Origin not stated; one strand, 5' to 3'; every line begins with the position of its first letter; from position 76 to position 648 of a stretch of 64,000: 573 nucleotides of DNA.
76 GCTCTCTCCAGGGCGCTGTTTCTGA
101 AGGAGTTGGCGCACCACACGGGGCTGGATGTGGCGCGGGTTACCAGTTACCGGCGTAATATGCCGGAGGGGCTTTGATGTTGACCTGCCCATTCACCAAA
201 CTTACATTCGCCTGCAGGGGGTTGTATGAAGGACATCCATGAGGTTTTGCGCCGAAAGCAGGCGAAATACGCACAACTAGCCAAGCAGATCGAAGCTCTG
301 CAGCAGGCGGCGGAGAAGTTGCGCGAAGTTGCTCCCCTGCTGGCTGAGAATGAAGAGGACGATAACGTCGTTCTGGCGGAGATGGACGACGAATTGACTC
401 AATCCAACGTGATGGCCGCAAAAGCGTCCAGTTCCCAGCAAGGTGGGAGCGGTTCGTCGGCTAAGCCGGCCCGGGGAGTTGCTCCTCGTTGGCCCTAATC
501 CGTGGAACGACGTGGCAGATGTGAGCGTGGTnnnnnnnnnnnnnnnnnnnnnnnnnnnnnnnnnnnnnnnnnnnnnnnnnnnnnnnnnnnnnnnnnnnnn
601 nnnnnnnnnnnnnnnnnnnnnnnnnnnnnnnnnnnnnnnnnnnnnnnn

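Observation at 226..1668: Duplicated signalling module, copy 1: small coiled-coil/acidic-tail ORF coupled to a REC-PilZ-PilZ protein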

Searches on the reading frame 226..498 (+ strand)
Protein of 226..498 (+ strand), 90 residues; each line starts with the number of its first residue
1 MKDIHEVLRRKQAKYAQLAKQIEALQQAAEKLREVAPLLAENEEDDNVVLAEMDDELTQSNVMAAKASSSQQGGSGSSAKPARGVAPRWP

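Call 3: search_protein_families(library=pfam, proteins=[window:226-498:+], max_evalue=1)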
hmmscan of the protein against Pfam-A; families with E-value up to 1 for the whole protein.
window:226-498:+ (90 aa): 7 families
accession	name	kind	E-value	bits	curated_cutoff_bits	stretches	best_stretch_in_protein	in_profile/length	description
PF16689.10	APC_N_CC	-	0.026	15.2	27.4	1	13-33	1-21/52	Coiled-coil N-terminus of APC, dimerisation domain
PF02465.23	FliD_N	-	0.095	13.8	24.8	1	8-74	30-84/97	Flagellar hook-associated protein 2 N-terminus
PF03462.23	PCRF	-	0.11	12.7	24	1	10-61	19-69/194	PCRF domain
PF00170.26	bZIP_1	-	0.13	12.9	27.6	1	9-42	22-55/64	bZIP transcription factor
PF12806.12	Acyl-CoA_dh_C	-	0.15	12.6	30.3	1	2-51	3-49/124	Acetyl-CoA dehydrogenase C-terminal like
PF05833.16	NFACT_N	-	0.17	11.1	31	1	12-72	394-452/456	NFACT N-terminal and middle domains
PF19745.5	FUT8_N_cat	-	0.33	10.1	27.6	1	10-68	40-102/499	Alpha-(1,6)-fucosyltransferase N- and catalytic domains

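Call 10: find_homologous_proteins(query=window:226-498:+, max_evalue=0.01)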
Query window:226-498:+ (90 aa): 3589 proteins with E <= 0.01 among 3593 candidates; the best 120 are listed.
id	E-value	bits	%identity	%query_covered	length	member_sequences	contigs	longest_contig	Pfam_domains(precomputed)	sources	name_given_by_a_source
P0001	2.7e-48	179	100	100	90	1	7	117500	-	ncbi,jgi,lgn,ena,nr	ncbi:MAG TPA: hypothetical protein VEI01_21800 [Terriglobales bacterium]|nr:hypothetical protein [Te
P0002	6.2e-47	175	98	100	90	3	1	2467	-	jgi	-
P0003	2.2e-45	170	94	100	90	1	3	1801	-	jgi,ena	-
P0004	5.4e-44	165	96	100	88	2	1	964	-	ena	-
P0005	3.4e-42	160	92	100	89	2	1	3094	-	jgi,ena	-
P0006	3.8e-39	150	89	100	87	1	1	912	-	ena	-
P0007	1.6e-38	148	86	100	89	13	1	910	-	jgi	jgi:hypothetical protein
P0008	6.0e-38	146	83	100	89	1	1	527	-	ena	-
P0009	2.2e-37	144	81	100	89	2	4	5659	-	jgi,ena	jgi:hypothetical protein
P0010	2.4e-37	144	82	100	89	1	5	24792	-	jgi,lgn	jgi:hypothetical protein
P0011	2.6e-37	144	84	100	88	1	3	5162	-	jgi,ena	jgi:hypothetical protein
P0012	4.6e-37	143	80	100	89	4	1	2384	-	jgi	-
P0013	5.6e-37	143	83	100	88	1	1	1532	-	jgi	-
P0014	6.9e-37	143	81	100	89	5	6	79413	-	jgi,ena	jgi:hypothetical protein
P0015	1.1e-36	142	84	100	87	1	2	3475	-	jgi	jgi:uncharacterized protein YlxW (UPF0749 family)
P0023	2.4e-35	138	80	100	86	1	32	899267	-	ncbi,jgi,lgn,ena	jgi:hypothetical protein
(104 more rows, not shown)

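Call 11: find_encoding_contigs(protein=P0001, flank=6000, max_places=4)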
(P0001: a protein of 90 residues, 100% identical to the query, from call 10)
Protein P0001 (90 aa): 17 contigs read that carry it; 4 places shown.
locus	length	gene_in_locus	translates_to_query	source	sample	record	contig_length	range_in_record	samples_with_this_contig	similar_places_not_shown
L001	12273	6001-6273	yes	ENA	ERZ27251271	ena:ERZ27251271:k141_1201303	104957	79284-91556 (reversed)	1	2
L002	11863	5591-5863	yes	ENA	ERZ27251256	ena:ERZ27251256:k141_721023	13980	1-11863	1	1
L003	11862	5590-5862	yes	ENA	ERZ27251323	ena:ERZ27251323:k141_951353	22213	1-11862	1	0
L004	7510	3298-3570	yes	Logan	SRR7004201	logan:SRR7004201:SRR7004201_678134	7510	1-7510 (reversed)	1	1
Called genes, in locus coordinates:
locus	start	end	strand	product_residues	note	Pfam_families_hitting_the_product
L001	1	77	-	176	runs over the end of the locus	PF06172:Cupin_5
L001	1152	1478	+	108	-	-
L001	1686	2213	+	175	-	PF04191:PEMT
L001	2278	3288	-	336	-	PF00356:LacI, PF00532:Peripla_BP_1, PF13407:Peripla_BP_4, PF13377:Peripla_BP_3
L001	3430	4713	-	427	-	PF07690:MFS_1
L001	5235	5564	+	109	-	PF23636:DUF7144 (weak), PF09900:DUF2127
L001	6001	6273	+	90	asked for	-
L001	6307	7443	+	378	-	PF00072:Response_reg (faint), PF07238:PilZ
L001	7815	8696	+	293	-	PF00582:Usp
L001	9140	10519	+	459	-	PF09586:YfhO (faint), PF10131:PTPS_related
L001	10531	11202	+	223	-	PF01725:Ham1p_like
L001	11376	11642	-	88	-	-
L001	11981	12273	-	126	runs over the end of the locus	-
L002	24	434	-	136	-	-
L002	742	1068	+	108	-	-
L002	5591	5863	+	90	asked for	-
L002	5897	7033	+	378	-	PF00072:Response_reg (faint), PF07238:PilZ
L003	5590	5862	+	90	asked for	-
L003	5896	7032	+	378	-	PF00072:Response_reg (faint), PF07238:PilZ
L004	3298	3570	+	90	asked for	-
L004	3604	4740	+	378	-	PF00072:Response_reg (faint), PF07238:PilZ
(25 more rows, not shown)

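Call 30: search_protein_representatives(alignment_id=A2)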
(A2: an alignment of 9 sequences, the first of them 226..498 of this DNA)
Query: 9 sequences, 87 profile positions. Proteins with E-value up to 0.001 (for the whole library): 131; up to 1e-10: 90; up to 1e-30: 9. The best 131 are listed.
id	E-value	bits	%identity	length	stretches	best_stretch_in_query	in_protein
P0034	1.4e-43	163.9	-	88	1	1-87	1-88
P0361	9.7e-38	145.1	-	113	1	1-87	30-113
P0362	2.2e-34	134.4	-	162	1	1-87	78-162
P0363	3.0e-34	133.9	-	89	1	1-87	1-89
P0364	1.5e-33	131.7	-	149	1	1-87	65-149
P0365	2.9e-32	127.6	-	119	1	1-87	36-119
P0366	2.9e-32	127.6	-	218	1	1-78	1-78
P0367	1.3e-31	125.5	-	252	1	1-81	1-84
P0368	1.8e-31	125.0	-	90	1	1-87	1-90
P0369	2.2e-29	118.4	-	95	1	1-87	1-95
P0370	8.9e-29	116.4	-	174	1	1-62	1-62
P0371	1.1e-28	116.1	-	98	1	1-75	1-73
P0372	1.3e-27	112.7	-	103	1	1-66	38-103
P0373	2.2e-27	111.9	-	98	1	1-58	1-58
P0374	4.2e-27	111.0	-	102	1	1-62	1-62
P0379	1.8e-25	105.8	-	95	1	1-87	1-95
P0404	6.1e-18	81.7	-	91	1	1-87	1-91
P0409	2.8e-17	79.6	-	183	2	1-69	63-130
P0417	5.2e-16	75.5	-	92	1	1-87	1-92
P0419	9.4e-16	74.7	-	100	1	1-87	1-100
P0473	4.0e-06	43.8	-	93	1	1-64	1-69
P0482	4.1e-05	40.6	-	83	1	1-85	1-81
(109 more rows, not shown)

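Call 40: search_protein_families(library=ncbifam, proteins=[window:226-498:+], max_evalue=0.1)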
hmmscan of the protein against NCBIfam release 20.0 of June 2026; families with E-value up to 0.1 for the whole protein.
window:226-498:+ (90 aa): 2 families
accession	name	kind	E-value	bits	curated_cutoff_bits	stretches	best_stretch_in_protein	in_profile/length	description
NF010507.0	PRK13922.10-6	equivalog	0.011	15.4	219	1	2-69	41-108/252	rod shape-determining protein MreC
TIGR03794.1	NHLM_micro_HlyD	equivalog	0.052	12.5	156.2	1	9-71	121-183/421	NHLP bacteriocin system secretion protein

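Call 48: list_cluster_members(proteins=[P0473, P0482, P0404, P0419, P0379, P0369, P0367, P0409, P0255, P0023])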
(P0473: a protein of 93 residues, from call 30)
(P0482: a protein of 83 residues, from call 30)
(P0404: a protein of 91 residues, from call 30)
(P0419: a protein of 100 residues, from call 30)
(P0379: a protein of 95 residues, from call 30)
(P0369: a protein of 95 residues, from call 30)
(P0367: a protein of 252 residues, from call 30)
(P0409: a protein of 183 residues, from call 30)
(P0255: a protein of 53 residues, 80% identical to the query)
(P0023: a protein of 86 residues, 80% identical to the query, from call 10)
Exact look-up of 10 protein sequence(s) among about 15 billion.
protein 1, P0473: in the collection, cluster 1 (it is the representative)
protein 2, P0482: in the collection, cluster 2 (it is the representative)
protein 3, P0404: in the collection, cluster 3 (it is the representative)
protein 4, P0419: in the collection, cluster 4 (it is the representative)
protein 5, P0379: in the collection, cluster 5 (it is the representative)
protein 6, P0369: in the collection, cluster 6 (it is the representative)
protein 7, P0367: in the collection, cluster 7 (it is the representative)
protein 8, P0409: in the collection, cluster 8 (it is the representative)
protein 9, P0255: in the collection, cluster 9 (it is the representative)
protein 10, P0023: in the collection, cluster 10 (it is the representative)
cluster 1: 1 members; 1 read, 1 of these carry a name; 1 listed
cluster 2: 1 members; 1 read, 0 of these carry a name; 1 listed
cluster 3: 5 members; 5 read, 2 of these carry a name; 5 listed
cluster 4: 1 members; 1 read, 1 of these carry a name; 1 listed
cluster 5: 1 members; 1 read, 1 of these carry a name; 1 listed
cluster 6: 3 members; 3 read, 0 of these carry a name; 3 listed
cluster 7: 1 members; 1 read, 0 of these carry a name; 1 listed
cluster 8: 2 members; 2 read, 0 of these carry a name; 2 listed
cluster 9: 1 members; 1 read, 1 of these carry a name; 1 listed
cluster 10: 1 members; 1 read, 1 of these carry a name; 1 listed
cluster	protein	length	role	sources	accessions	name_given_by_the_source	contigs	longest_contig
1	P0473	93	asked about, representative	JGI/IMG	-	hypothetical protein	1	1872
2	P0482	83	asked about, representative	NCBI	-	-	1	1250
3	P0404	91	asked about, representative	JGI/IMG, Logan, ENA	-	prefoldin subunit 5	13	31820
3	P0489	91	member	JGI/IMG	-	hypothetical protein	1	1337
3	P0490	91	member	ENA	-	-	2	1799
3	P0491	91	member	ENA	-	-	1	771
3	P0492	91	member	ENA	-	-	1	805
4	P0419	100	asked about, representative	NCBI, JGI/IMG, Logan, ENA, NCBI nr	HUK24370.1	MAG TPA: hypothetical protein VLV49_07310 [Terriglobales bacterium] | hypothetical protein [Terriglobales bacterium]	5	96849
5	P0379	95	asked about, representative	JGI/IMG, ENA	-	hypothetical protein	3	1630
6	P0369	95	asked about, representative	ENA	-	-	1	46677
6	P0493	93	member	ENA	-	-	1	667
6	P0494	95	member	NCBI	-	-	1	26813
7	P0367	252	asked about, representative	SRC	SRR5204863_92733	-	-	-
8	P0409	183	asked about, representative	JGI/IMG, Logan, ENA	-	-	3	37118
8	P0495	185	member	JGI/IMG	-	-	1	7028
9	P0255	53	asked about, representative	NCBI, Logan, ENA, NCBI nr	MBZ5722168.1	MAG: hypothetical protein LAO03_17480 [Acidobacteriia bacterium] | hypothetical protein [Terriglobia bacterium]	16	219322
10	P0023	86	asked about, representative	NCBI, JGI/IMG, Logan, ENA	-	hypothetical protein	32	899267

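Call 49: find_encoding_contigs(protein=P0419, flank=5000, max_places=2)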
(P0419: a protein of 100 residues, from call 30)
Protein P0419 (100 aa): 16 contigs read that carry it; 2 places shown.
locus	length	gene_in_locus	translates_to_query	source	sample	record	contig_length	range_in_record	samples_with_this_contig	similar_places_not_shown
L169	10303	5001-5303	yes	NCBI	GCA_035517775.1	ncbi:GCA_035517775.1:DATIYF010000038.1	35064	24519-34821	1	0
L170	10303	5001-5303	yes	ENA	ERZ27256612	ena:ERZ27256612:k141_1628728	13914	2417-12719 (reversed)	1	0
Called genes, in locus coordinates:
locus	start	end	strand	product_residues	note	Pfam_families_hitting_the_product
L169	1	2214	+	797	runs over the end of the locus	PF00072:Response_reg, PF13426:PAS_9, PF00989:PAS, PF08447:PAS_3, PF08448:PAS_4, PF00989:PAS, PF08448:PAS_4, PF02518:HATPase_c, +6 more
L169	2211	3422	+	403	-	PF00072:Response_reg, PF08668:HDOD, PF01966:HD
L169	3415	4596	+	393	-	PF00072:Response_reg, PF13487:HD_5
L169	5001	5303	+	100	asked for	-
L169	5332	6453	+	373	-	PF07238:PilZ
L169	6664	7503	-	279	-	PF13899:Thioredoxin_7, PF13098:Thioredoxin_2 (weak)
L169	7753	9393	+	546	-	PF10131:PTPS_related (weak)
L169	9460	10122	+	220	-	PF01725:Ham1p_like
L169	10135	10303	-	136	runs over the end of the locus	PF12838:Fer4_7 (faint), PF13183:Fer4_8 (weak), PF13534:Fer4_17 (weak)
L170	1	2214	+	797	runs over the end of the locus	PF00072:Response_reg, PF00989:PAS (weak), PF00989:PAS, PF08447:PAS_3, PF08448:PAS_4, PF00989:PAS, PF08448:PAS_4, PF02518:HATPase_c, +6 more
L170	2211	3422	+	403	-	PF00072:Response_reg, PF08668:HDOD, PF01966:HD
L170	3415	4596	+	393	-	PF00072:Response_reg, PF13487:HD_5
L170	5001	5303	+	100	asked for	-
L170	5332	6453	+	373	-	PF07238:PilZ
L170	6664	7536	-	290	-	PF13098:Thioredoxin_2 (faint), PF13899:Thioredoxin_7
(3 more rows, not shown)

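Call 50: find_encoding_contigs(protein=P0404, flank=5000, max_places=2)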
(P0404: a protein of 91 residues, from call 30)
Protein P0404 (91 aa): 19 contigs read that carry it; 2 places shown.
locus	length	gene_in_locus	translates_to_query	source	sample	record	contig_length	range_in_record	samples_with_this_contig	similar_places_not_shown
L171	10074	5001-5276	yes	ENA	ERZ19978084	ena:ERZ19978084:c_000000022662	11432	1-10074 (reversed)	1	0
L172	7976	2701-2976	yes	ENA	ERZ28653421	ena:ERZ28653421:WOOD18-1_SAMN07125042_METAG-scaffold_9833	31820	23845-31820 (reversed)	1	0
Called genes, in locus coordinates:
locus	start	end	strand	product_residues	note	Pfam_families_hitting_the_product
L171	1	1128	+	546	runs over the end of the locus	PF00072:Response_reg, PF00989:PAS, PF08448:PAS_4, PF08447:PAS_3, PF13426:PAS_9, PF00989:PAS, PF08448:PAS_4, PF08447:PAS_3, +5 more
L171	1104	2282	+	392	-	PF00989:PAS, PF08448:PAS_4, PF13426:PAS_9 (weak), PF02518:HATPase_c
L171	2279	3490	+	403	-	PF00072:Response_reg, PF08668:HDOD, PF01966:HD (weak)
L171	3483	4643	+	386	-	PF00072:Response_reg, PF13487:HD_5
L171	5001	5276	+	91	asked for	-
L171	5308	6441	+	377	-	PF07238:PilZ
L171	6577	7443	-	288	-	PF03190:Thioredox_DsbH (faint), PF14595:Thioredoxin_9 (weak), PF00085:Thioredoxin (weak), PF13098:Thioredoxin_2 (weak), PF13899:Thioredoxin_7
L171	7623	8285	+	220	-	PF01725:Ham1p_like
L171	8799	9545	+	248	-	PF01127:Sdh_cyt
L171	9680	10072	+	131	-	?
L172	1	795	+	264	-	?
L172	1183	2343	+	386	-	PF00072:Response_reg, PF13487:HD_5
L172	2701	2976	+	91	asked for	-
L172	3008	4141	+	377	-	PF07238:PilZ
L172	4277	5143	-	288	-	PF03190:Thioredox_DsbH (faint), PF14595:Thioredoxin_9 (weak), PF00085:Thioredoxin (weak), PF13098:Thioredoxin_2 (weak), PF13899:Thioredoxin_7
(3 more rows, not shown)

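Call 64: predict_structure(alignment_id=A5)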
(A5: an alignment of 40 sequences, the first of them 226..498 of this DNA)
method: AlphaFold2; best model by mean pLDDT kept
length: 90 residues; sequences in the alignment: 40
mean_pLDDT: 68.4   pTM: 0.34
mean pLDDT of the five models: 68.4, 67.4, 66.8, 66.5, 65.8
residues with pLDDT >= 90: 19; 70-90: 20; 50-70: 39; < 50: 12
segments of 3 or more residues with pLDDT < 50: 68-79
pLDDT, mean of each block of 10 residues (from residue 1): 85 92 91 80 56 57 50 41 61
secondary structure, 60 per line:
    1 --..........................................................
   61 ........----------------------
elements in order: H3-68

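Call 69: find_encoding_contigs(protein=P0369, flank=6000, max_places=1)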
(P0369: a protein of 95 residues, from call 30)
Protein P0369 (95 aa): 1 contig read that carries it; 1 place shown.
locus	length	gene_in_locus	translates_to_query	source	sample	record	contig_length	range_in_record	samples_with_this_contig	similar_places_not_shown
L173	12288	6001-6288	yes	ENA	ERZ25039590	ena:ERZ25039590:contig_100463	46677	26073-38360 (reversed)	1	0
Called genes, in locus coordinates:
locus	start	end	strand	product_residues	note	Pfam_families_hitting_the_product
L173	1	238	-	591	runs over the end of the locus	PF00041:fn3 (weak), PF18370:RGI_lyase (faint), PF25788:Ig_Rha78A_N (faint), PF07679:I-set (faint), PF00041:fn3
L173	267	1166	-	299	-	-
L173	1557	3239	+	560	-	PF00072:Response_reg, PF00989:PAS, PF08448:PAS_4 (weak), PF13188:PAS_8 (faint), PF13426:PAS_9, PF08447:PAS_3 (weak), PF02518:HATPase_c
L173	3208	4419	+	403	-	PF00072:Response_reg, PF08668:HDOD, PF01966:HD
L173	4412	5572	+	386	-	PF00072:Response_reg, PF13487:HD_5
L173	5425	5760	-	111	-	-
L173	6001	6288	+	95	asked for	-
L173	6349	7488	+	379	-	PF07238:PilZ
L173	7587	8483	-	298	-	PF03190:Thioredox_DsbH (faint), PF14595:Thioredoxin_9 (weak), PF13899:Thioredoxin_7, PF13098:Thioredoxin_2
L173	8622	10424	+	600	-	PF10131:PTPS_related (weak)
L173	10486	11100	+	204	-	PF01725:Ham1p_like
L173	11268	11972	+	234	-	-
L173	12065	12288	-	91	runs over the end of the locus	-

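Call 70: find_encoding_contigs(protein=P0417, flank=6000, max_places=1)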
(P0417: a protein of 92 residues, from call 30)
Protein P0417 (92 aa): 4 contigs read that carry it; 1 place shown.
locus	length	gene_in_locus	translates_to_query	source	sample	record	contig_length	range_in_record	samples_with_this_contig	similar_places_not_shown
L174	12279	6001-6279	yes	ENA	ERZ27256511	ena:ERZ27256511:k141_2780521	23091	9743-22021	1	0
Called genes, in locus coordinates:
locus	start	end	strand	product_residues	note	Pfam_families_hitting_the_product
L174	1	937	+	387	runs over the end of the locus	PF00561:Abhydrolase_1, PF12146:Hydrolase_4 (weak), PF12697:Abhydrolase_6, PF02627:CMD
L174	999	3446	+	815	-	PF01301:Glyco_hydro_35, PF02449:Glyco_hydro_42 (faint), PF10435:BetaGal_dom2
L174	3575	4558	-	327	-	PF00248:Aldo_ket_red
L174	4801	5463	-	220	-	PF03544:TonB_C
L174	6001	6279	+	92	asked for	-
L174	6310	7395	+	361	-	PF07238:PilZ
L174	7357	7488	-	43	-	-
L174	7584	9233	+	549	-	PF10131:PTPS_related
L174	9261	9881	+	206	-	PF01725:Ham1p_like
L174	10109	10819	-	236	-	PF00588:SpoU_methylase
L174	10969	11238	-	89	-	PF12674:Zn_ribbon_2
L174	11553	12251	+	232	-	PF01127:Sdh_cyt (weak)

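Call 71: find_encoding_contigs(protein=P0482, flank=6000, max_places=1)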
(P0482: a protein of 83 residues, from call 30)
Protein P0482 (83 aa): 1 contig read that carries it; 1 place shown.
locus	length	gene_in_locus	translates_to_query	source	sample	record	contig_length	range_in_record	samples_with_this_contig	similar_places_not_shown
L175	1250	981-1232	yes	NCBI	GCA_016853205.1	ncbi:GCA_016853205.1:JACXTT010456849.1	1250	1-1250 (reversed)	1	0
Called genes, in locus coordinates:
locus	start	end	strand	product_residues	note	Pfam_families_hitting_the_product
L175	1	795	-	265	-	?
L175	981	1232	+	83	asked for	-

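Call 73: search_solved_structures(query=A5, max_evalue=1)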
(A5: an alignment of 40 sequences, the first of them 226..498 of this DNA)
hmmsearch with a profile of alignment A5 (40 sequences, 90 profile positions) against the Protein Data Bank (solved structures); distinct sequences matched with E-value up to 1: 5.
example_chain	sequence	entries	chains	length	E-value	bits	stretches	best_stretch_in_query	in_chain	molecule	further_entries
4xa1_A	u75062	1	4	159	0.077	17.1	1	7-34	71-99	Gp7-MYH7(1173-1238)-EB1 chimera protein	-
5jx1_A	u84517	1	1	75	0.89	13.7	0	7-53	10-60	Chimera protein of Kinesin-like protein KIF3A and Microtubule-associated protein RP/EB fam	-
2r02_A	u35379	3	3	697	0.9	13.7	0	16-60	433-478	Programmed cell death 6-interacting protein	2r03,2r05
2xs1_A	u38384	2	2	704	0.93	13.6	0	16-60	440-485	PROGRAMMED CELL DEATH 6-INTERACTING PROTEIN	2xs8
2oev_A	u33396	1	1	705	0.94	13.6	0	16-60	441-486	Programmed cell death 6-interacting protein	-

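Call 74: search_protein_families(library=padloc, proteins=[window:226-498:+], max_evalue=0.01)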
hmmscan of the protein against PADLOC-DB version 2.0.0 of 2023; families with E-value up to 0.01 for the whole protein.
window:226-498:+ (90 aa): 0 families
